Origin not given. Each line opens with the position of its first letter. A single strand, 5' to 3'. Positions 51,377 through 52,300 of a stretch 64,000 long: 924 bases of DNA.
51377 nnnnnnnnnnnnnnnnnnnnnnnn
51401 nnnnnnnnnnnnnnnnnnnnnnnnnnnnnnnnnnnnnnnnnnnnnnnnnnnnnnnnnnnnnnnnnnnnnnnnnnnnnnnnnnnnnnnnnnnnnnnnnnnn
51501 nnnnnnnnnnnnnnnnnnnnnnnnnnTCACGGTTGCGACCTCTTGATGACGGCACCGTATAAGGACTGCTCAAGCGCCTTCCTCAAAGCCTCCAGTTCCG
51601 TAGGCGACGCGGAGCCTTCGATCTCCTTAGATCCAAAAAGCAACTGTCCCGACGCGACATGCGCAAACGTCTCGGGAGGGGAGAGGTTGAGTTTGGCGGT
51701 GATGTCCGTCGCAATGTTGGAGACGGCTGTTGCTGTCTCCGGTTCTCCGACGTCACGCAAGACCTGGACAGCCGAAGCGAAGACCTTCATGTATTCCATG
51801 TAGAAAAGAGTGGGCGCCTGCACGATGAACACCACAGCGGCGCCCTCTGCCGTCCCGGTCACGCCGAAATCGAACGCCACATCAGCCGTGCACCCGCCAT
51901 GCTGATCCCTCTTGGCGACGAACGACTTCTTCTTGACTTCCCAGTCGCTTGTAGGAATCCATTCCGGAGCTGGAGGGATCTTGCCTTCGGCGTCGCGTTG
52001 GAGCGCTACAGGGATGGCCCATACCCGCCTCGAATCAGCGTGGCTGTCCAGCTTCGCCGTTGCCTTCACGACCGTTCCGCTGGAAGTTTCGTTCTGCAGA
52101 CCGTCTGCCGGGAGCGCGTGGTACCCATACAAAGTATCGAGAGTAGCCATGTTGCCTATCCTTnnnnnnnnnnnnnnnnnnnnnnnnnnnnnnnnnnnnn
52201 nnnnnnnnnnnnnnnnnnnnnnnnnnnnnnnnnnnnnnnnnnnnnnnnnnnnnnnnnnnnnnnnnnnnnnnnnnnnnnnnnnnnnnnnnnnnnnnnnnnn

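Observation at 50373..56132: Tight three-gene operon: giant GMC-oxidoreductase/alpha-beta-hydrolase fusion, unknown 207-aa protein, cytoplasmic PhoD-like phosphatase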

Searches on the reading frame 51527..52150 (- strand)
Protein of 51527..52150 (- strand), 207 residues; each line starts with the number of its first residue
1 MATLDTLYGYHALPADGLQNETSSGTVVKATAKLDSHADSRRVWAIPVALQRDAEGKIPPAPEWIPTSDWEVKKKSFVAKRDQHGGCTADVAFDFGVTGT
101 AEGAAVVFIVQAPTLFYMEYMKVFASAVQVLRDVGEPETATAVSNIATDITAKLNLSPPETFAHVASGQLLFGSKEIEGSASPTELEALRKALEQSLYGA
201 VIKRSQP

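Call 6: search_protein_families(library=pfam, proteins=[window:51527-52150:-], max_evalue=0.1)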
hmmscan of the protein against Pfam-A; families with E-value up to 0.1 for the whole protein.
window:51527-52150:- (207 aa): 1 family
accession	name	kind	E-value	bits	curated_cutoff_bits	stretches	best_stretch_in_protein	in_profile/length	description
PF22424.2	HK620_9_C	-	0.061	13.9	27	0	142-181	29-69/80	HK620, Tail spike protein, C-terminal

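Call 7: search_protein_families(library=ncbifam, proteins=[window:51527-52150:-], max_evalue=0.1)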
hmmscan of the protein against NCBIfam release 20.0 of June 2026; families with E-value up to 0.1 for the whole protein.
window:51527-52150:- (207 aa): 1 family
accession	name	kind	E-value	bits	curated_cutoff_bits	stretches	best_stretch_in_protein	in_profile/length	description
NF010119.0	PRK13595.1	equivalog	0.0063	16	248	1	29-118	142-232/292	prenyltransferase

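Call 9: search_protein_families(library=padloc, proteins=[window:51527-52150:-], max_evalue=0.1)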
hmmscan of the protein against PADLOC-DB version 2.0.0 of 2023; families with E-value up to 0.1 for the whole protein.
window:51527-52150:- (207 aa): 0 families

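Call 14: find_homologous_proteins(query=window:51527-52150:-, max_evalue=0.01)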
Query window:51527-52150:- (207 aa): 4 proteins with E <= 0.01 among 437 candidates.
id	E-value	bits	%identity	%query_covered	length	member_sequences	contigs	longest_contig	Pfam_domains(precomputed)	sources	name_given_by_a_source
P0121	9.2e-131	451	100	100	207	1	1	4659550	-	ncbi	ncbi:MAG: hypothetical protein QM740_00670 [Acidovorax sp.]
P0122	1.8e-104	365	82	100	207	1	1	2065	-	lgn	-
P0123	1.8e-68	248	59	99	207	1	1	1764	-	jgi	jgi:hypothetical protein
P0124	1.0e-27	115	38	99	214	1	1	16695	-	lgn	-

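Call 51: search_protein_representatives(alignment_id=A5)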
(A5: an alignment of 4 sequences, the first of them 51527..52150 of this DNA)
Query: 4 sequences, 207 profile positions. Proteins with E-value up to 0.001 (for the whole library): 4; up to 1e-10: 4; up to 1e-30: 3. The best 4 are listed.
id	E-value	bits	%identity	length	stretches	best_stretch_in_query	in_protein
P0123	1.9e-103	361.0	-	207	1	1-207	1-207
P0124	7.7e-93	326.3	-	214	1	1-207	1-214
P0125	3.1e-52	193.7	-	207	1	1-205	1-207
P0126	4.2e-30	121.4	-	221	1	5-207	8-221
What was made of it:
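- Tried and rejected: A HMMER profile of gene 2 against 1.84 billion representatives found only its own 4 clusters (call 51).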

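Call 87: find_encoding_contigs(protein=P0122, flank=3000, max_places=1)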
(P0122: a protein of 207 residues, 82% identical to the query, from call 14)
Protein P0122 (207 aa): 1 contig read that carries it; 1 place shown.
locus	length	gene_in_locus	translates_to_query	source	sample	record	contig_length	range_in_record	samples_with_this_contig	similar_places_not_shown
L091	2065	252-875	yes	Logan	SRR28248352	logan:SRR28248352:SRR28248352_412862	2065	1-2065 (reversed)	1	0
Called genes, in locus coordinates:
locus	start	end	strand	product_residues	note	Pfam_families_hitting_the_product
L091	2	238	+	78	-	?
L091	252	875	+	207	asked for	-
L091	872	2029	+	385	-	PF09423:PhoD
